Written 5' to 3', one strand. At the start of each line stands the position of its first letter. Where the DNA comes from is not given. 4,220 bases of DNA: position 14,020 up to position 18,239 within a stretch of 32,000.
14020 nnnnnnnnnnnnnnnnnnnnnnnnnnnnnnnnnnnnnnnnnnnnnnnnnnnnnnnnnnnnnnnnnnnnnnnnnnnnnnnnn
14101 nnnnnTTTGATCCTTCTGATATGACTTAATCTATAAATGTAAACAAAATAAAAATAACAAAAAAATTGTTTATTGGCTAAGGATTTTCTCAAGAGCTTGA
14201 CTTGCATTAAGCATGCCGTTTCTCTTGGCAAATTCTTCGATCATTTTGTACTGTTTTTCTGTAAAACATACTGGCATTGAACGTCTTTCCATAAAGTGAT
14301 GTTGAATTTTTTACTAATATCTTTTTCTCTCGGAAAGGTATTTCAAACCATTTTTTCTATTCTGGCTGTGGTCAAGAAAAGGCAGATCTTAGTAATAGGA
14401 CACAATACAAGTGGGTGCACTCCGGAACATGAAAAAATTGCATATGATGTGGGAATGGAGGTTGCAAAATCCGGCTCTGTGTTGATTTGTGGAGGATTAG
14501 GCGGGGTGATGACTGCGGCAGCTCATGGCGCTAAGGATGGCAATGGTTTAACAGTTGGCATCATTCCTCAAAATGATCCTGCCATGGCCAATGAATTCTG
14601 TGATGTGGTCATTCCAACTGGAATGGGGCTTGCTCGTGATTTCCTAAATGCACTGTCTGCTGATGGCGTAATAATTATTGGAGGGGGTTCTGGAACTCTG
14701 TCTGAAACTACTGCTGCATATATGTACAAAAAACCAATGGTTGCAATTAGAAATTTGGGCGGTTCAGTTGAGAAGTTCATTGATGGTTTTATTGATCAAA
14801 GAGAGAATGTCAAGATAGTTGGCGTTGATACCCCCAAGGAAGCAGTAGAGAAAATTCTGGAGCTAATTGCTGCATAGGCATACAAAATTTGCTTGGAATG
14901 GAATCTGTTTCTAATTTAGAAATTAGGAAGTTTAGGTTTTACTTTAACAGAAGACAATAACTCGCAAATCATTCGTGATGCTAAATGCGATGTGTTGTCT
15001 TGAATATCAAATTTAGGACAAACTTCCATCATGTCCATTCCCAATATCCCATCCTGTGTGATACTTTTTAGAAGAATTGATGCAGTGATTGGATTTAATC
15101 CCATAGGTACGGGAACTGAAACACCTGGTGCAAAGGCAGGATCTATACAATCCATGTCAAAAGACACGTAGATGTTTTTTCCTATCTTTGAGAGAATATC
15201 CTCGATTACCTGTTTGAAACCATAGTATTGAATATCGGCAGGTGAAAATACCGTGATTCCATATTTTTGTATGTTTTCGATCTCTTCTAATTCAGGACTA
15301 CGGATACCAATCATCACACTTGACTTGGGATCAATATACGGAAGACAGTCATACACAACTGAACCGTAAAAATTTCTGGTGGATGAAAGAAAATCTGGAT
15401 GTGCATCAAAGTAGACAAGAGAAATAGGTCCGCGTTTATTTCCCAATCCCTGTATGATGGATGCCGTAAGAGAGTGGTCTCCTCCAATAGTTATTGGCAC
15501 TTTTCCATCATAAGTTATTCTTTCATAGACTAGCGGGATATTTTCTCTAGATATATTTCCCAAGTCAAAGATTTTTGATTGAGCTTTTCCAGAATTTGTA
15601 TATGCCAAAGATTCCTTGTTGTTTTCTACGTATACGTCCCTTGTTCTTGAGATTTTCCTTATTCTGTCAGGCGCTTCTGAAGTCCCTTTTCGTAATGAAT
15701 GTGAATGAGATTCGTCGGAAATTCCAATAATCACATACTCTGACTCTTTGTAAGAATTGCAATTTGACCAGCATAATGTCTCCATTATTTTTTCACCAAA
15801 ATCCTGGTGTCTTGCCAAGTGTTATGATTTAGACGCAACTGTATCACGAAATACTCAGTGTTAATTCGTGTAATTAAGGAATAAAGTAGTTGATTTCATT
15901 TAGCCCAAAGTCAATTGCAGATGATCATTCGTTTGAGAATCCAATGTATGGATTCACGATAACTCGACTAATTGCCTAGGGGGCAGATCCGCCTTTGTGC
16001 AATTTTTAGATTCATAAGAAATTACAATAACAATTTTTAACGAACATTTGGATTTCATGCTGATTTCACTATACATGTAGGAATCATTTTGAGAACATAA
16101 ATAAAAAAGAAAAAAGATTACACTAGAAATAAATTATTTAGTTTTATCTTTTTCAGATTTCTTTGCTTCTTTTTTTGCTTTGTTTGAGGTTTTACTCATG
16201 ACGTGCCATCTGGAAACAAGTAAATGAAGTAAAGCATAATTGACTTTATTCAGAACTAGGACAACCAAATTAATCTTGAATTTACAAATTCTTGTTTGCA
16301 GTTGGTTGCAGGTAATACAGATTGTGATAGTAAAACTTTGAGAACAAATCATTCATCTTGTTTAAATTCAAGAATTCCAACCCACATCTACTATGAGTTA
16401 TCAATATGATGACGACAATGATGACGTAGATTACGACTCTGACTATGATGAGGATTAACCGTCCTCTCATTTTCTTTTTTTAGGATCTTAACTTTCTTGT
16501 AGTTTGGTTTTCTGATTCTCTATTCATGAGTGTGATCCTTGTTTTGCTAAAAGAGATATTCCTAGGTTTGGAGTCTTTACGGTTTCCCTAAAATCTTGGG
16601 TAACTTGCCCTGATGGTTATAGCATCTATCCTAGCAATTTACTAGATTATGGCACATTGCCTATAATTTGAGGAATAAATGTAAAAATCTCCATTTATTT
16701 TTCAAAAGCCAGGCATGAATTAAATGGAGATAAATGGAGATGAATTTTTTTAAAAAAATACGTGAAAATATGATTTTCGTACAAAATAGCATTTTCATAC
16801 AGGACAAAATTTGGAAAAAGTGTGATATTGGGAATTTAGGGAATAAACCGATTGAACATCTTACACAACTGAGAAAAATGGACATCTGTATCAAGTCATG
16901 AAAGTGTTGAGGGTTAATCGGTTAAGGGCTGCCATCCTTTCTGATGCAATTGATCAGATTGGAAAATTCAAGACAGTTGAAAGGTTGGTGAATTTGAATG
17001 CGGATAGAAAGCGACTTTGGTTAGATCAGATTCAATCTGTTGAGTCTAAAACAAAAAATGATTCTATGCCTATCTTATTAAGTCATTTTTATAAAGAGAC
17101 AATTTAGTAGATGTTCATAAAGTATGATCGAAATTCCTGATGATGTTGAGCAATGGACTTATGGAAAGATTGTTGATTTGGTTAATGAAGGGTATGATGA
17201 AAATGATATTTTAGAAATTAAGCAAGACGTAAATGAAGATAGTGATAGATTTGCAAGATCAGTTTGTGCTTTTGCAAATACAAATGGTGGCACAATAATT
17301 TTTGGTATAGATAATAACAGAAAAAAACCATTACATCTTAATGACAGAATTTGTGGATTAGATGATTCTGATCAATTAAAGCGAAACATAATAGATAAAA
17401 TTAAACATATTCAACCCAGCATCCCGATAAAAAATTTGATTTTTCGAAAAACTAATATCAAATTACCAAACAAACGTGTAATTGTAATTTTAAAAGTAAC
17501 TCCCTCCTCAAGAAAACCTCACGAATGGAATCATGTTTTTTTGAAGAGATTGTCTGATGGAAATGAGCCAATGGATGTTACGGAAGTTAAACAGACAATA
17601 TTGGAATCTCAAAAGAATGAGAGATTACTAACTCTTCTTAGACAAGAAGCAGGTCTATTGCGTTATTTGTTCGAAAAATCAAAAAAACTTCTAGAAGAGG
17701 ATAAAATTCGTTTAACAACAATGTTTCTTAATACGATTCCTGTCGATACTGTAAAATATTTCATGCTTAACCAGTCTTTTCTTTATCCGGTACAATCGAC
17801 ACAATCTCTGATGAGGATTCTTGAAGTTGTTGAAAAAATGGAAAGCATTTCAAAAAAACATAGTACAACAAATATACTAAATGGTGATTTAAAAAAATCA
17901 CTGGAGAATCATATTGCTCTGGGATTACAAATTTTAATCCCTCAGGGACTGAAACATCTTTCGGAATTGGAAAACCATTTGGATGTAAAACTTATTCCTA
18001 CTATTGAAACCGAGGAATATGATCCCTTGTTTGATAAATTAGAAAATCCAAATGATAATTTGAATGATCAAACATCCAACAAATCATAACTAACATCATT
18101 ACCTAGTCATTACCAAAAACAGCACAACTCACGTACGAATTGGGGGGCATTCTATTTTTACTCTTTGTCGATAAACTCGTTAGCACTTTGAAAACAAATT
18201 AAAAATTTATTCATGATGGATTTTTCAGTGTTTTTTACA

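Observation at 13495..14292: Co-directional trio of tiny putative nucleic-acid-binding proteins: RHH-like (40 aa), triple zinc-ribbon repeat (137 aa), tandem classical C2H2 fingers (65 aa)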

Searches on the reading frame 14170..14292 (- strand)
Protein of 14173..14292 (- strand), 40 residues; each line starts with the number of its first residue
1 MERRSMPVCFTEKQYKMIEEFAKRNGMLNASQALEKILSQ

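Call 3: search_protein_families(library=pfam, proteins=[window:14173-14292:-], max_evalue=1)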
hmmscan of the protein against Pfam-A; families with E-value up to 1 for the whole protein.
seq(40 aa): 0 families

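Call 4: search_protein_families(library=ncbifam, proteins=[window:14173-14292:-], max_evalue=1)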
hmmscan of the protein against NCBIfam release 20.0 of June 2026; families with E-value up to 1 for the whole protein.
seq(40 aa): 0 families

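Call 12: find_homologous_proteins(query=window:14173-14292:-, max_evalue=10)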
Query seq(40 aa) (40 aa): 247 proteins with E <= 10 among 247 candidates; the best 120 are listed.
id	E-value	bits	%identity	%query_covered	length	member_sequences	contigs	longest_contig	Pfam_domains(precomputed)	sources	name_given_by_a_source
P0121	5.8e-17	75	97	98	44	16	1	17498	-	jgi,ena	-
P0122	1.4e-16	74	95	98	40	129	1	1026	-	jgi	-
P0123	1.5e-16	74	90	100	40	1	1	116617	-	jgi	-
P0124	1.9e-16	74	93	100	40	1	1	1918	-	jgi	jgi:hypothetical protein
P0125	2.0e-16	74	93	100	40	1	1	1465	-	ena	-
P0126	2.8e-16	73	92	98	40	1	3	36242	-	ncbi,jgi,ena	jgi:hypothetical protein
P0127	2.8e-16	73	93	100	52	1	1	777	-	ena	-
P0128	2.9e-16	73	93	100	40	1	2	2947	-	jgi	jgi:hypothetical protein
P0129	3.2e-16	73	90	100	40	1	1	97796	-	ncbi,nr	ncbi:hypothetical protein [Nitrosopumilus sp.]|nr:hypothetical protein [Nitrosopumilus sp.]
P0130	4.0e-16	73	90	100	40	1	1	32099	-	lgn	-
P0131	4.1e-16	73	93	100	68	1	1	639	-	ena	-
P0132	4.1e-16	73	93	100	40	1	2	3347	-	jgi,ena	-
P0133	4.5e-16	73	92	98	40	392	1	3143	-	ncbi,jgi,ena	-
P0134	4.9e-16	73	93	100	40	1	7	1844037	-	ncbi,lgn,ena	-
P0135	5.0e-16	73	90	100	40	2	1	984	-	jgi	-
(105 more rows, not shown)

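Call 23: search_solved_structures(query=A2, max_evalue=10, show_alignments=5)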
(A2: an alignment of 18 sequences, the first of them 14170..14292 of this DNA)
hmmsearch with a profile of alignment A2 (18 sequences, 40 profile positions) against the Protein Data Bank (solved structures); distinct sequences matched with E-value up to 10: 9.
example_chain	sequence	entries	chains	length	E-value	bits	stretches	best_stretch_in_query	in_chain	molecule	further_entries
9kan_B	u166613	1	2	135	0.0037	20.2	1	14-28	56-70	VapW antitoxin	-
1kuq_A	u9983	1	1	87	0.08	15.9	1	6-23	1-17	30S RIBOSOMAL PROTEIN S15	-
1xmc_A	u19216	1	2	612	0.43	13.6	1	12-28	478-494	Peroxisomal carnitine O-octanoyltransferase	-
1xl7_A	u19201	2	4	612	0.43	13.6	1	12-28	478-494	Peroxisomal carnitine O-octanoyltransferase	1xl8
1xmd_A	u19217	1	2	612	0.44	13.6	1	12-28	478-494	Peroxisomal carnitine O-octanoyltransferase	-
2pa5_A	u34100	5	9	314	0.67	13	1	15-30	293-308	Tyrosine-protein phosphatase non-receptor type 9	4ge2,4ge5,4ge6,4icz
2c8i_E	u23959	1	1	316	1.5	11.9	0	8-24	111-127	COMPLEMENT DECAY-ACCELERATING FACTOR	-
6kzq_A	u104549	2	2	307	1.6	11.8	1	15-28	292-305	Tyrosine-protein phosphatase non-receptor type 9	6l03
3qi7_A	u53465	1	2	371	2.5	11.1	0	11-24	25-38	Putative transcriptional regulator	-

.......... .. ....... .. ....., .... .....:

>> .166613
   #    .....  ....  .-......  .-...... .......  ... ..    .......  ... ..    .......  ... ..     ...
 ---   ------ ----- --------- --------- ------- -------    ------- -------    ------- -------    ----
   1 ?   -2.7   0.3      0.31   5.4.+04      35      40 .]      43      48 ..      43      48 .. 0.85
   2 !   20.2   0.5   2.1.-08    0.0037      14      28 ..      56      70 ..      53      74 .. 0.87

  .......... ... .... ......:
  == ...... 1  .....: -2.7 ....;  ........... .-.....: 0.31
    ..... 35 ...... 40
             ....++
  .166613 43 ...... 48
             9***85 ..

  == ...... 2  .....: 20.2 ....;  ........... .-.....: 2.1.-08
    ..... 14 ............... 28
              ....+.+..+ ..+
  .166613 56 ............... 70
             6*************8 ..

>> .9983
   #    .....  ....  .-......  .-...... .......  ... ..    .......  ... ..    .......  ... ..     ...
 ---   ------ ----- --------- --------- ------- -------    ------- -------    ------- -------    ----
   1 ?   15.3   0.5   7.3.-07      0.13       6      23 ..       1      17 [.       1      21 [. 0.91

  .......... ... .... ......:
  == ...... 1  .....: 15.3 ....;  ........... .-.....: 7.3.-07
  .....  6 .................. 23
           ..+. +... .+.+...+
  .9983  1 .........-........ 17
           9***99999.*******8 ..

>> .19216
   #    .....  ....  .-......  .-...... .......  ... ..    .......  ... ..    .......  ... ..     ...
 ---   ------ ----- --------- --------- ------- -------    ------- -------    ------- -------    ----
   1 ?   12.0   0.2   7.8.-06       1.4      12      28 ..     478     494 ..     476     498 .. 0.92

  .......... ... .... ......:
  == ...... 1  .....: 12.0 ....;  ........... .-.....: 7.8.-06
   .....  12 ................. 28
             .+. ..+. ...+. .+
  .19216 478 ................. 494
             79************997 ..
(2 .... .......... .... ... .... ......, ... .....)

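Call 33: predict_structure(alignment_id=A3)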
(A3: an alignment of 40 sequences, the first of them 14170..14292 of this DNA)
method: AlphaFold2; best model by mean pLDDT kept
length: 40 residues; sequences in the alignment: 40
mean_pLDDT: 83.4   pTM: 0.54
mean pLDDT of the five models: 83.4, 83.2, 83.0, 82.8, 81.0
residues with pLDDT >= 90: 21; 70-90: 10; 50-70: 7; < 50: 2
segments of 3 or more residues with pLDDT < 50: none
pLDDT, mean of each block of 10 residues (from residue 1): 62 92 92 88
secondary structure, 60 per line:
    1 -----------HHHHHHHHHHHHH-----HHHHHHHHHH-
elements in order: H12-24 H30-39

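Call 36: fold_search(model_id=the predicted structure, library=pdb)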
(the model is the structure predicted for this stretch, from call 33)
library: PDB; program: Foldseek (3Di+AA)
matches with E <= 10: 63; with E <= 0.001: 0
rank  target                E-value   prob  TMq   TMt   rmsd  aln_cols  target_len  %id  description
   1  6kyt_C                1.2e+00  0.72  0.71  0.41   2.3        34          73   18  The structure of the M. tb toxin MazEF-mt1 complex (released 2020-08-05)
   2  6kyt_P                1.4e+00  0.69  0.72  0.43   2.3        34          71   18  The structure of the M. tb toxin MazEF-mt1 complex (released 2020-08-05)
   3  6kyt_Q                1.4e+00  0.69  0.72  0.42   2.3        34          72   18  The structure of the M. tb toxin MazEF-mt1 complex (released 2020-08-05)
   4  8imh_MODEL_1_A        1.4e+00  0.60  0.67  0.64   2.2        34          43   18  Solution structure of the N terminal domain of MazE9 antitoxin (nMazE9) from Mycobacterium tuberculosis (released 2023-11-29)
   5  2hza_A                1.5e+00  0.44  0.66  0.22   4.7        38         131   24  Nickel-bound full-length Escherichia coli NikR (released 2006-08-22)
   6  1q5v_C                1.8e+00  0.44  0.69  0.26   4.7        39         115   23  Apo-NikR (released 2003-09-30)
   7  7vp4_B                2.1e+00  0.41  0.65  0.44   3.9        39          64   15  Structure of a transcription factor and DNA complex (released 2022-10-19)
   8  5zkt_B                2.1e+00  0.38  0.65  0.50   3.9        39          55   18  Crystal structure of TCP domain of PCF6 in Oryza sativa (released 2019-03-27)
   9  7vp2_B                2.1e+00  0.38  0.65  0.48   3.9        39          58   15  Structure of a transcription factor and DNA complex (released 2022-10-19)
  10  5zkt_A                2.1e+00  0.35  0.64  0.50   3.9        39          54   18  Crystal structure of TCP domain of PCF6 in Oryza sativa (released 2019-03-27)
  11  1wmb_A                2.4e+00  0.38  0.59  0.11   1.7        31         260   29  Crystal structure of NAD dependent D-3-hydroxybutylate dehydrogenase (released 2005-09-06)
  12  7vp1_B                2.4e+00  0.35  0.66  0.52   3.8        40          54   15  Structure of a transcription factor and DNA complex (released 2022-10-19)
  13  5x3t_A                2.4e+00  0.35  0.64  0.39   2.6        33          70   12  VapBC from Mycobacterium tuberculosis (released 2017-06-07)
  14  3od2_B                2.8e+00  0.33  0.71  0.24   4.7        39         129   23  E. coli NikR soaked with excess nickel ions (released 2010-09-08)
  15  2mdv_MODEL_1_A        2.8e+00  0.30  0.67  0.70   3.5        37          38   19  NMR structure of beta alpha alpha 38 (released 2014-10-01)
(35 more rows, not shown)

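Call 37: search_protein_families(library=phrogs, proteins=[window:14173-14292:-], max_evalue=5)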
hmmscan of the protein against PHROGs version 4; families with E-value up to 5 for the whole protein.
seq(40 aa): 2 families
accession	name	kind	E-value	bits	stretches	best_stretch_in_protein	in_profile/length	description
phrog_9850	-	unknown function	0.12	13.3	1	8-35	6-33/63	-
phrog_5333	-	unknown function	0.19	13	1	11-39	9-36/64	-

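Call 81: search_protein_families(library=pfam, alignment_id=A3, max_evalue=10)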
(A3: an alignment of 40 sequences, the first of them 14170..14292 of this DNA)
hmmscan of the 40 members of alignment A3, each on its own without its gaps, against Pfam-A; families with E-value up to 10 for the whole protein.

A. member 1, window:14170-14292:- (40 aa): 0 families

B. families by the number of members that match (of 40 scanned): 3 families
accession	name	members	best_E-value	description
PF21983.2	NikA-like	18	0.018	Mobilization protein NikA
PF21933.2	MCM5_C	1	0.07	MCM5, C-terminal domain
PF09743.14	E3_UFM1_ligase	1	0.071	E3 UFM1-protein ligase 1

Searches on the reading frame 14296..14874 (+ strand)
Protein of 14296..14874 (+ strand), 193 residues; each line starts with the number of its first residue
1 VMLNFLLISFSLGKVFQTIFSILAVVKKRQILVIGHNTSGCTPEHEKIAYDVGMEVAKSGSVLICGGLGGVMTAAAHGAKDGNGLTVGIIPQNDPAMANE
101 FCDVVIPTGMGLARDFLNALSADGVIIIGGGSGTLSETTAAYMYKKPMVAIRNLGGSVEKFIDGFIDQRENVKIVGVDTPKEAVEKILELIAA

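Call 3: search_protein_families(library=pfam, proteins=[window:14296-14874:+], max_evalue=1)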
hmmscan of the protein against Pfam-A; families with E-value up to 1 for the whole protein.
seq(193 aa): 5 families
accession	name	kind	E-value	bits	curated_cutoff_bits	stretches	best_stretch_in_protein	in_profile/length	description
PF18306.6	LDcluster4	-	2.7e-44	150.9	26.3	1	28-183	1-150/151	SLOG cluster4 family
PF03641.19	Lysine_decarbox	-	0.0018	18.9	27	1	72-143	1-74/131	Possible lysine decarboxylase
PF02481.21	DNA_processg_A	-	0.019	14.6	29.6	1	28-92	44-106/212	DNA recombination-mediator protein A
PF00781.29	DAGK_cat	-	0.032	14.3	23.6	1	103-155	34-90/125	Diacylglycerol kinase catalytic domain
PF08659.16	KR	-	0.3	11.4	22.6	0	124-190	1-74/180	KR domain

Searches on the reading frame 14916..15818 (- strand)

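Call 66: search_protein_families(library=pfam, proteins=[window:14916-15818:-], max_evalue=0.001)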
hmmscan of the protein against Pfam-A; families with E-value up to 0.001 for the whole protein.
window:14916-15818:- (300 aa): 1 family
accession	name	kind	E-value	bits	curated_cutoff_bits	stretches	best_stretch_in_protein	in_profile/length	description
PF00491.26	Arginase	-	1.9e-60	205.2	22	1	28-288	3-279/280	Arginase family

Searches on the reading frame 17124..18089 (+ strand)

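Call 66: search_protein_families(library=pfam, proteins=[window:17124-18089:+], max_evalue=0.001)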
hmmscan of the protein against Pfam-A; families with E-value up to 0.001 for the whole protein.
window:17124-18089:+ (321 aa): 1 family
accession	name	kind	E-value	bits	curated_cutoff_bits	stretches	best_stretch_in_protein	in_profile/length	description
PF04326.19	SLFN_AlbA_2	-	8.1e-19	68.7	25.3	1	26-151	1-118/118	Schlafen, AlbA_2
